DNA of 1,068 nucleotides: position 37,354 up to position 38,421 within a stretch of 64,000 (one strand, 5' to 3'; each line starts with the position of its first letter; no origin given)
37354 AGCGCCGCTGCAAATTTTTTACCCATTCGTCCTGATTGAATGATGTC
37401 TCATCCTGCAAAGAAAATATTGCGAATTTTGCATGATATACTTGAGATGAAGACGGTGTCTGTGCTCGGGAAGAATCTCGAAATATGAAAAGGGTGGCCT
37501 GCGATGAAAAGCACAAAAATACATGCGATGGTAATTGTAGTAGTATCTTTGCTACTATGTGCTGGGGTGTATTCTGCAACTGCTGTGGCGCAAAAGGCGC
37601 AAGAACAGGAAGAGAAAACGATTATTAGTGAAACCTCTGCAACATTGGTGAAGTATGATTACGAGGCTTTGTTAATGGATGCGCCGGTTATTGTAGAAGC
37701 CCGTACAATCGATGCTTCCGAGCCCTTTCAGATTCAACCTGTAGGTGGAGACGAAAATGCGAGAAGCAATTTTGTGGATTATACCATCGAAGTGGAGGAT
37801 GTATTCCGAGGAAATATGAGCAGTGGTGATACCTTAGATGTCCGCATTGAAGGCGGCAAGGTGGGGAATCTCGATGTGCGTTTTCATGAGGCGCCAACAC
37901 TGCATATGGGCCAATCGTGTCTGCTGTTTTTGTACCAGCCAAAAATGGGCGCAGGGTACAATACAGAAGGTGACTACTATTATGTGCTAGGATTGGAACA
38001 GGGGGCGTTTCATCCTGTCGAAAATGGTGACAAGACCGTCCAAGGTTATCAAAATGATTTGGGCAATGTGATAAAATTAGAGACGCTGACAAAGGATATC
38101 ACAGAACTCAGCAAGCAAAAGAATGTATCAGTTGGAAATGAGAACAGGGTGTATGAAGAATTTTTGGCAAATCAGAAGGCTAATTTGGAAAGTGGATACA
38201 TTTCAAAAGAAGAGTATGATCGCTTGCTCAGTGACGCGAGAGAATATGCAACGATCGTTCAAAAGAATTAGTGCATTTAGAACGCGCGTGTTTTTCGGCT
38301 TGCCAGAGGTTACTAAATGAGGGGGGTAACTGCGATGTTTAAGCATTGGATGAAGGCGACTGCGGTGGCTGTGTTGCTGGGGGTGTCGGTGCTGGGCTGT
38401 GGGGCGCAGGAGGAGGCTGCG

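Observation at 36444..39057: Orphan LytTR response regulator with two identically spaced 9-N12-9 boxes: a compact regulon driving two unknown secreted proteins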

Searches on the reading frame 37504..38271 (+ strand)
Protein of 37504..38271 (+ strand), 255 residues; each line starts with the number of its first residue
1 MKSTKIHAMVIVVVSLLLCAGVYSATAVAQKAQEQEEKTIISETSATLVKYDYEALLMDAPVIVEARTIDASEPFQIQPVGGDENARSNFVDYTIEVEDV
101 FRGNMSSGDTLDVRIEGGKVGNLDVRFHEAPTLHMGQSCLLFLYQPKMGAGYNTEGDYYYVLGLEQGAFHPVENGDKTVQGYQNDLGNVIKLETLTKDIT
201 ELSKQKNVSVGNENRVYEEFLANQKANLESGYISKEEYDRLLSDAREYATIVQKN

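Call 6: search_protein_families(library=pfam, proteins=[window:37504-38271:+], max_evalue=0.1)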
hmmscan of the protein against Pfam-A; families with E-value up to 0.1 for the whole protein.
window:37504-38271:+ (255 aa): 0 families

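Call 8: search_protein_families(library=ncbifam, proteins=[window:37504-38271:+], max_evalue=1)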
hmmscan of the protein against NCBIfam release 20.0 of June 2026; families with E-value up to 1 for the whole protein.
window:37504-38271:+ (255 aa): 1 family
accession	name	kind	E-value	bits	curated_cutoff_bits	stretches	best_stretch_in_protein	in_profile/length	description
TIGR01629.1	rep_II_X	subfamily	0.034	13.1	29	1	193-243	282-332/407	phage/plasmid replication protein, II/X family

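Call 9: find_homologous_proteins(query=window:37504-38271:+, max_evalue=0.001)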
Query window:37504-38271:+ (255 aa): 36 proteins with E <= 0.001 among 565 candidates.
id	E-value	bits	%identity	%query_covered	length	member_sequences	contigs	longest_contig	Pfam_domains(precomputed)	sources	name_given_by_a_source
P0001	1.1e-162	557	100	100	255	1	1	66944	-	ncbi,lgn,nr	ncbi:MAG: hypothetical protein Q4C56_00575 [Peptococcaceae bacterium]|nr:hypothetical protein [Pepto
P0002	2.4e-65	238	49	95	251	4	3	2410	-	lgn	-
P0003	1.2e-62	229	47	98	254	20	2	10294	-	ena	-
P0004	7.0e-55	204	45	95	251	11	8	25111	-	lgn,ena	-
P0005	8.6e-54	201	43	97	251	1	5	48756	-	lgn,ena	-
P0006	3.6e-53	199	46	97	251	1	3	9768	-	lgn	-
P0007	2.4e-52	196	43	92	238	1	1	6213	-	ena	-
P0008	5.0e-50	188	42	99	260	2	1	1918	-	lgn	-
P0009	8.2e-45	171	44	86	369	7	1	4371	PF07833.17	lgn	-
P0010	1.6e-44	170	43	91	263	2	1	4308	-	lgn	-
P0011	1.8e-44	170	43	85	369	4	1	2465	PF07833.17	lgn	-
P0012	2.6e-39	153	37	98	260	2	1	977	-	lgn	-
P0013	3.0e-35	140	35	92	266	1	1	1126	-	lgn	-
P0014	4.2e-32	130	36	99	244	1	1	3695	-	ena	-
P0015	4.4e-31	126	36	84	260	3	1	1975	-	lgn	-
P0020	1.2e-28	118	36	82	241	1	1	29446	-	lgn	-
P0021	1.7e-26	111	36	85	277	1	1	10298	-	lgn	-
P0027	2.1e-24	104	31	99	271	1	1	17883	-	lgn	-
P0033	7.5e-18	83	30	80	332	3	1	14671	-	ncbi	-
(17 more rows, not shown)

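Call 10: find_encoding_contigs(protein=P0005, flank=5000, max_places=3)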
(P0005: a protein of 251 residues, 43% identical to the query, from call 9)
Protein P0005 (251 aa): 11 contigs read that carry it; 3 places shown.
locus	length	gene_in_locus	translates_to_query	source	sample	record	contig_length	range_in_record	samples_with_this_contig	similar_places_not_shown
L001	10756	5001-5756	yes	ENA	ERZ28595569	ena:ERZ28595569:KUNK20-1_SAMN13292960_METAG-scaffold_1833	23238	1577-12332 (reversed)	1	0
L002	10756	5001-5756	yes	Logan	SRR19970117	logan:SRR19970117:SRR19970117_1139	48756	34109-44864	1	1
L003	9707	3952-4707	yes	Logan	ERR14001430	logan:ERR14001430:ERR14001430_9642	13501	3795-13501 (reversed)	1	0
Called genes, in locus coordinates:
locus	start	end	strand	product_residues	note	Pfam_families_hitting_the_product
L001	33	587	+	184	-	PF00440:TetR_N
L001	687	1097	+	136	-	-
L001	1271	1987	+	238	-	PF00072:Response_reg, PF04397:LytTR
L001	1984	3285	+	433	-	PF14501:HATPase_c_5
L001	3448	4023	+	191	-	PF04647:AgrB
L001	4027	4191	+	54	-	-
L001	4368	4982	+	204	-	-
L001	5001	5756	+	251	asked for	-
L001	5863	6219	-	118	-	PF11756:YgbA_NO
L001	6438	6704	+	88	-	-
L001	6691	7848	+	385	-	PF00465:Fe-ADH, PF13685:Fe-ADH_2 (weak), PF25137:ADH_Fe_C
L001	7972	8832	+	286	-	PF00892:EamA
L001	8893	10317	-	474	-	PF00300:His_Phos_1 (weak), PF05235:CHAD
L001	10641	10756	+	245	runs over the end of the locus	PF02754:CCG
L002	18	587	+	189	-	PF00440:TetR_N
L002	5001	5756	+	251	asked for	-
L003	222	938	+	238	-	PF00072:Response_reg, PF04397:LytTR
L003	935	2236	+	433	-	PF14501:HATPase_c_5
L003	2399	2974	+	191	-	PF04647:AgrB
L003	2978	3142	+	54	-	-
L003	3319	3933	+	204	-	-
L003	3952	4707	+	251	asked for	-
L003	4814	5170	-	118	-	PF11756:YgbA_NO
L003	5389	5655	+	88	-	-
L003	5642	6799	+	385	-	PF00465:Fe-ADH, PF13685:Fe-ADH_2 (weak), PF25137:ADH_Fe_C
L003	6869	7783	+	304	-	PF00892:EamA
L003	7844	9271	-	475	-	PF00300:His_Phos_1 (weak), PF05235:CHAD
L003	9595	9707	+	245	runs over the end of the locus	PF02754:CCG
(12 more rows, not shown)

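Call 11: find_encoding_contigs(protein=P0004, flank=5000, max_places=3)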
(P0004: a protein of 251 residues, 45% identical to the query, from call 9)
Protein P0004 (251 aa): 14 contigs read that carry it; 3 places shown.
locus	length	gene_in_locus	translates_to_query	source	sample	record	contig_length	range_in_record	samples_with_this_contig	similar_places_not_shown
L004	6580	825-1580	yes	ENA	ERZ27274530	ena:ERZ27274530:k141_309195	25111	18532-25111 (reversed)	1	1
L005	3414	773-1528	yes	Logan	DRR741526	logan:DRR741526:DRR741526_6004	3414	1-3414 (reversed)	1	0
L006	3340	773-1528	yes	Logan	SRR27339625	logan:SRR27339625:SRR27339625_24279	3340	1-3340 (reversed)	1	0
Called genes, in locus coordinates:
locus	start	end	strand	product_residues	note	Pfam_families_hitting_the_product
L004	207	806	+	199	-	-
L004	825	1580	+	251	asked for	-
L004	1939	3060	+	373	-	PF12671:Amidase_6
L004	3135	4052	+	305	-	PF07833:Cu_amine_oxidN1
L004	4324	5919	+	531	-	PF07833:Cu_amine_oxidN1 (weak)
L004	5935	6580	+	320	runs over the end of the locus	PF13529:Peptidase_C39_2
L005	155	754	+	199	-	-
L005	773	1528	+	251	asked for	-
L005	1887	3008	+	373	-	PF12671:Amidase_6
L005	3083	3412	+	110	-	?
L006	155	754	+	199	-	-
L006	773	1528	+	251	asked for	-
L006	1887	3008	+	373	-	PF12671:Amidase_6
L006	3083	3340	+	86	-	?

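Call 12: find_encoding_contigs(protein=P0020, flank=5000, max_places=2)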
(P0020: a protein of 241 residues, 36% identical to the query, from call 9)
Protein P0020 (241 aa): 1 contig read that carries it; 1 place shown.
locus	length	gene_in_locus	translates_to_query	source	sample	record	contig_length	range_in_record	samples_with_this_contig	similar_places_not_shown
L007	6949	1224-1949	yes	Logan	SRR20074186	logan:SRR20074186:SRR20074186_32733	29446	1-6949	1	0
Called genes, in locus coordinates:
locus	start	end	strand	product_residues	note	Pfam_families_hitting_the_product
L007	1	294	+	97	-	?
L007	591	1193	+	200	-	PF00413:Peptidase_M10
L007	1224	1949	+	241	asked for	-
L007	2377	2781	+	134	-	-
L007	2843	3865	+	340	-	-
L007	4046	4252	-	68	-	-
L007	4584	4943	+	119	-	PF13560:HTH_31, PF01381:HTH_3, PF13443:HTH_26 (faint)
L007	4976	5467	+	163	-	PF04542:Sigma70_r2, PF04545:Sigma70_r4, PF08281:Sigma70_r4_2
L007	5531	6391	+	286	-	PF14285:DUF4367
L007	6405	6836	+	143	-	-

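Call 17: find_encoding_contigs(protein=P0003, flank=5000, max_places=2)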
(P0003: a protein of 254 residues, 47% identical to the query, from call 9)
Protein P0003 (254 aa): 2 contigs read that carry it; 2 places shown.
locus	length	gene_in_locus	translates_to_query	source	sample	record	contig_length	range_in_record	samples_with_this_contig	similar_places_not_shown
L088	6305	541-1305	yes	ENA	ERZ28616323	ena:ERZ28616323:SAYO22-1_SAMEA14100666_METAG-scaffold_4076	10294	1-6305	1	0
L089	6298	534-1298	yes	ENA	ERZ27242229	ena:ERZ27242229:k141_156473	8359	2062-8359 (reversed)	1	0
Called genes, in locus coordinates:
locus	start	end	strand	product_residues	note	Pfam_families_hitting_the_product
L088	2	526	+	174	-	?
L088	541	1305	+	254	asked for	-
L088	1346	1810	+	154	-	PF07833:Cu_amine_oxidN1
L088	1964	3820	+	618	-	PF00884:Sulfatase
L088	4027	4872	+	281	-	PF08543:Phos_pyr_kin, PF00294:PfkB (weak)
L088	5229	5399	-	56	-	-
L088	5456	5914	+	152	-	-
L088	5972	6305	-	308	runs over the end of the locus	PF03313:SDH_alpha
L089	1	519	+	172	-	?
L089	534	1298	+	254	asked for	-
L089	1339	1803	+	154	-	PF07833:Cu_amine_oxidN1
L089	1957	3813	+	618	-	PF00884:Sulfatase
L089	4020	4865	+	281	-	PF08543:Phos_pyr_kin, PF00294:PfkB (weak)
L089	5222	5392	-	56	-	-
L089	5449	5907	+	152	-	-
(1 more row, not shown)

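Call 18: find_encoding_contigs(protein=P0027, flank=5000, max_places=2)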
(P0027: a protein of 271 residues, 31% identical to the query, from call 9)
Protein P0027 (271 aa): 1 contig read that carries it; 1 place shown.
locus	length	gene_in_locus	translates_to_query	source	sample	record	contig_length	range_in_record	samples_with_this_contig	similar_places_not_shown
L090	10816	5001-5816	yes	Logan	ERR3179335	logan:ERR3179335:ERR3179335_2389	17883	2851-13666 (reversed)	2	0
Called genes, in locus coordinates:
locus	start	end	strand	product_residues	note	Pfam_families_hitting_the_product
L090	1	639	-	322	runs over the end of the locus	PF00528:BPD_transp_1 (weak)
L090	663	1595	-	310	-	PF00528:BPD_transp_1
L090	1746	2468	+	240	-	PF00072:Response_reg, PF12833:HTH_18, PF00165:HTH_AraC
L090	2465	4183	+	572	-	PF06580:His_kinase, PF02518:HATPase_c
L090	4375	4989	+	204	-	PF00413:Peptidase_M10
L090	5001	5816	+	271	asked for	-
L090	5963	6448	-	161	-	PF02681:DUF212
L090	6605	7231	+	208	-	PF02677:QueH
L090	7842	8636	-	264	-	PF04203:Sortase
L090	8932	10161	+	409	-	PF05977:MFS_3, PF07690:MFS_1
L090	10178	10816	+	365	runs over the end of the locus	PF01022:HTH_5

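Call 38: predict_structure(alignment_id=A1)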
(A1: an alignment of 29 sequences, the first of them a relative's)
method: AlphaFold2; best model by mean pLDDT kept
length: 255 residues; sequences in the alignment: 29
mean_pLDDT: 87.0   pTM: 0.79
mean pLDDT of the five models: 87.0, 86.7, 86.1, 83.6, 79.8
residues with pLDDT >= 90: 177; 70-90: 37; 50-70: 29; < 50: 12
segments of 3 or more residues with pLDDT < 50: 1-4, 26-30
pLDDT, mean of each block of 10 residues (from residue 1): 49 54 50 69 88 93 98 97 93 98 96 97 93 96 93 94 94 88 94 94 76 87 96 97 95 80
secondary structure, 60 per line:
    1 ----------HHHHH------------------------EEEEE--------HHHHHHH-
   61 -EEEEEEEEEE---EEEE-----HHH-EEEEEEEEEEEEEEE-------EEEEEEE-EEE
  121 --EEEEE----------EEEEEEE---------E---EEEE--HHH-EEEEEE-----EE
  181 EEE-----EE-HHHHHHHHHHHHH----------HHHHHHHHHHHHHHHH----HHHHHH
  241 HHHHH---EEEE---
elements in order: H11-15 E40-44 H53-59 E62-71 E75-78 E88-102 E110-116 E118-120 E123-127 E138-144 E158-161 E168-173 E179-183 H192-204 H215-230 H235-245 E249-252

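Call 42: fold_search(model_id=the predicted structure, library=pdb)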
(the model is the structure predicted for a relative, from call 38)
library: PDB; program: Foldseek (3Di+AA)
matches with E <= 10: 649; with E <= 0.001: 0
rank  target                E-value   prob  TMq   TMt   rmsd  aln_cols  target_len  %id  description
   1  1br9                  2.4e-03  0.77  0.18  0.24  16.9       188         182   11  HUMAN TISSUE INHIBITOR OF METALLOPROTEINASE-2 (released 1999-05-04)
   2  2e2d_C                6.0e-03  0.98  0.21  0.28   9.1       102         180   12  Flexibility and variability of TIMP binding: X-ray structure of the complex between collagenase-3/MMP-13 and TIMP-2 (released 2007-03-13)
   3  2qki_C                7.5e-03  1.00  0.30  0.26   9.1       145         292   14  Human C3c in complex with the inhibitor compstatin (released 2007-08-14)
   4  1uap_MODEL_1_A        2.3e-02  0.99  0.32  0.56   6.4       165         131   10  NMR structure of the NTR domain from human PCOLCE1 (released 2003-07-15)
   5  1bqq_T                2.8e-02  0.96  0.26  0.34   5.6       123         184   13  CRYSTAL STRUCTURE OF THE MT1-MMP--TIMP-2 COMPLEX (released 1999-08-18)
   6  6ehg_B                3.5e-02  0.97  0.28  0.10   8.4       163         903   10  complement component C3b in complex with a nanobody (released 2018-02-14)
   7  1gxd_C                4.1e-02  0.97  0.28  0.36   5.5       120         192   12  proMMP-2/TIMP-2 complex (released 2002-07-09)
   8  2a74_F                4.6e-02  0.93  0.29  0.25   9.7       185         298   14  Human Complement Component C3c (released 2005-09-27)
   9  5jtw_C                5.8e-02  0.91  0.21  0.19   7.9       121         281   11  Crystal structure of complement C4b re-refined using iMDFF (released 2016-08-10)
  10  8i6k_A                7.7e-02  0.80  0.21  0.28  12.5       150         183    9  Structure of hMNDA HIN with dsDNA (released 2023-07-19)
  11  6oe9                  9.1e-02  0.87  0.25  0.30   8.9       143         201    8  Crystal structure of p204 HIN1 domain (released 2019-07-10)
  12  5yzp                  1.0e-01  0.92  0.24  0.30   5.4       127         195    9  Crystal structure of p204 HINa domain (released 2018-12-19)
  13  8cem_A                1.0e-01  0.85  0.24  0.07   9.0       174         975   12  Structure of bovine native C3, re-refinement (released 2023-04-05)
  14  5jpn_C                1.0e-01  0.77  0.29  0.26  11.8       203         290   10  Structure of human complement C4 rebuilt using iMDFF (released 2016-08-10)
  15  7k98_B                1.2e-01  0.30  0.18  0.07  11.2       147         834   12  Preaminoacylation complex of M. tuberculosis PheRS with cognate precursor tRNA and 5'-O-(N-phenylalanyl)sulfamoyl-aden (released 2021-05-12)
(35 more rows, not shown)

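Call 46: search_protein_families(library=pfam, proteins=[L001:4368-4982:+, L004:207-806:+, L088:2-526:+, L007:591-1193:+, L090:4375-4989:+, L007:2377-2781:+, L007:2843-3865:+], max_evalue=0.01)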
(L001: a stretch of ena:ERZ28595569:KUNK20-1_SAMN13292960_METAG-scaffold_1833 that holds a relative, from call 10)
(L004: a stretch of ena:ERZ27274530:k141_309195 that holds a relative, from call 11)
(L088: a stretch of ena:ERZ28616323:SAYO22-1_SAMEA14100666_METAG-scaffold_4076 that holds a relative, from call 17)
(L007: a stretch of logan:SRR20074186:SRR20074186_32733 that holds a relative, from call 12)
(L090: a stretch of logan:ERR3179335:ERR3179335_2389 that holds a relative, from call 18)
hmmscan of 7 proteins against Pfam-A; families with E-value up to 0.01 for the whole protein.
L001:4368-4982:+ (204 aa): 3 families
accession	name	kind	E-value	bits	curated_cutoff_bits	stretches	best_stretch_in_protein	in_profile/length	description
PF00413.30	Peptidase_M10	-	7e-05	23.2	24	1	114-204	71-158/159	Matrixin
PF06262.17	Zincin_1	-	0.004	17.5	22.4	1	138-171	57-90/97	Zincin-like metallopeptidase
PF02031.22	Peptidase_M7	-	0.0055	17.3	25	1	143-188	67-112/133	Streptomyces extracellular neutral proteinase (M7) family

L004:207-806:+ (199 aa): 1 family
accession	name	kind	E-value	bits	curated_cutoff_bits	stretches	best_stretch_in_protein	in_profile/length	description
PF00413.30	Peptidase_M10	-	6.5e-05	23.3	24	1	91-199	56-158/159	Matrixin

L088:2-526:+ (174 aa): 2 families
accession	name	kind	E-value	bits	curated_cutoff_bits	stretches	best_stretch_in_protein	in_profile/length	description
PF00413.30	Peptidase_M10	-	3.5e-10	40.4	24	1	100-173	84-158/159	Matrixin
PF13688.12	Reprolysin_5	-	0.0078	16.9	27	1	90-138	110-156/196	Metallo-peptidase family M12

L007:591-1193:+ (200 aa): 1 family
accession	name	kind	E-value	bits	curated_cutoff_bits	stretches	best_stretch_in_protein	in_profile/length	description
PF00413.30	Peptidase_M10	-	2.7e-11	44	24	1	61-196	29-159/159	Matrixin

L090:4375-4989:+ (204 aa): 3 families
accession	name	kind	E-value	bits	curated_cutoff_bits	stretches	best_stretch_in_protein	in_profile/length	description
PF00413.30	Peptidase_M10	-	2.6e-10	40.8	24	1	141-204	93-159/159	Matrixin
PF13688.12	Reprolysin_5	-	0.0013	19.4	27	1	151-177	137-163/196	Metallo-peptidase family M12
PF13583.11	Reprolysin_4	-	0.0014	18.8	22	1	141-176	122-156/203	Metallo-peptidase family M12B Reprolysin-like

L007:2377-2781:+ (134 aa): 0 families

L007:2843-3865:+ (340 aa): 0 families

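Call 53: search_dna_similar(query=window:37504-38271:+, collection=phages, mode=protein, max_evalue=0.01)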
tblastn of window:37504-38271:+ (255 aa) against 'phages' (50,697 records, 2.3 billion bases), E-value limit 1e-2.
No match.

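Call 54: search_dna_similar(query=L007:591-1193:+, collection=phages, mode=protein, max_evalue=1, max_rows=30)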
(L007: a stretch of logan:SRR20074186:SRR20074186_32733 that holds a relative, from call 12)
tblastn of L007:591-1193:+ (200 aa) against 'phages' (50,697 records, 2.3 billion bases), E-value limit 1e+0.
Records with a match: 4; places in all: 4; records where one place covers at least 80% of the query: 0.
Best place of each record, by identity: <60% 4.
By first word of the organism name: Listeria 4.
By host as written in the record: Listeria monocytogenes 4.
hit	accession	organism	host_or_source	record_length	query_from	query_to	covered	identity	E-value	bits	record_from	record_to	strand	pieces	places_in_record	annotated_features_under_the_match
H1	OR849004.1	Listeria phage LM 4-14-1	Listeria monocytogenes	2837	151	195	23%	46.7%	1e-2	42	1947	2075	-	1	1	record has no annotation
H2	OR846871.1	Listeria phage LM 4-11-1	Listeria monocytogenes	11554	151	195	23%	46.7%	1e-2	42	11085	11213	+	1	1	record has no annotation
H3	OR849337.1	Listeria phage LM 4-14-1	Listeria monocytogenes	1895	150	195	23%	45.7%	1e-2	41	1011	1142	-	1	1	record has no annotation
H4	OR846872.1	Listeria phage LM 4-11-1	Listeria monocytogenes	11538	150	195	23%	45.7%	2e-2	41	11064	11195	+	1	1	record has no annotation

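Call 55: search_dna_similar(query=window:37504-38271:+, collection=plasmids, mode=protein, max_evalue=0.1)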
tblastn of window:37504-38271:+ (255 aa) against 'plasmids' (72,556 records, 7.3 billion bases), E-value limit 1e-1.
No match.

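Call 56: get_annotated_region(hit=H1, flank=3000)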
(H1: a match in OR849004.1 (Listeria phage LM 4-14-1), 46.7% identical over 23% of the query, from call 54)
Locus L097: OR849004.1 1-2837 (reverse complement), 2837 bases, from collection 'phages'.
description: UNVERIFIED_ORG: Listeria phage LM 4-14-1 clone NODE_907_length_2837_cov_36.155072 genomic sequence.
organism: Listeria phage LM 4-14-1 (NCBI taxid 3113836)
taxonomy: Viruses
host: Listeria monocytogenes; source: wastewater; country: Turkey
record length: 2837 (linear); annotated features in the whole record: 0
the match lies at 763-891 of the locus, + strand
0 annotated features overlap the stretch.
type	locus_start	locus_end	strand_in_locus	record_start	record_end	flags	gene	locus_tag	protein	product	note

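Call 65: find_encoding_contigs(protein=P0033, flank=6000, max_places=1)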
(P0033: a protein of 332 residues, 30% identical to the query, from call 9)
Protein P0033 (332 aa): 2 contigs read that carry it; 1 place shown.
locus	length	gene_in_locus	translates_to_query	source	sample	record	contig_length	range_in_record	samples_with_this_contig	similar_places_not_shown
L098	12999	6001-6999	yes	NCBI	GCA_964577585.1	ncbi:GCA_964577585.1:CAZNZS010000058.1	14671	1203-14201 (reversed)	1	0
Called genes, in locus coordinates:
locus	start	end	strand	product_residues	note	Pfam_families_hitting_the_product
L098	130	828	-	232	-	-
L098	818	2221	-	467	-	PF08245:Mur_ligase_M (weak), PF08353:MurT_C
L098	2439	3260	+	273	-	PF01261:AP_endonuc_2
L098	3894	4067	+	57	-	-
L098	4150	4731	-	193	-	PF01726:LexA_DNA_bind, PF09339:HTH_IclR (weak), PF12802:MarR_2 (faint), PF00717:Peptidase_S24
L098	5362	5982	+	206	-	-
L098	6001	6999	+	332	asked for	-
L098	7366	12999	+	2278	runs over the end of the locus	?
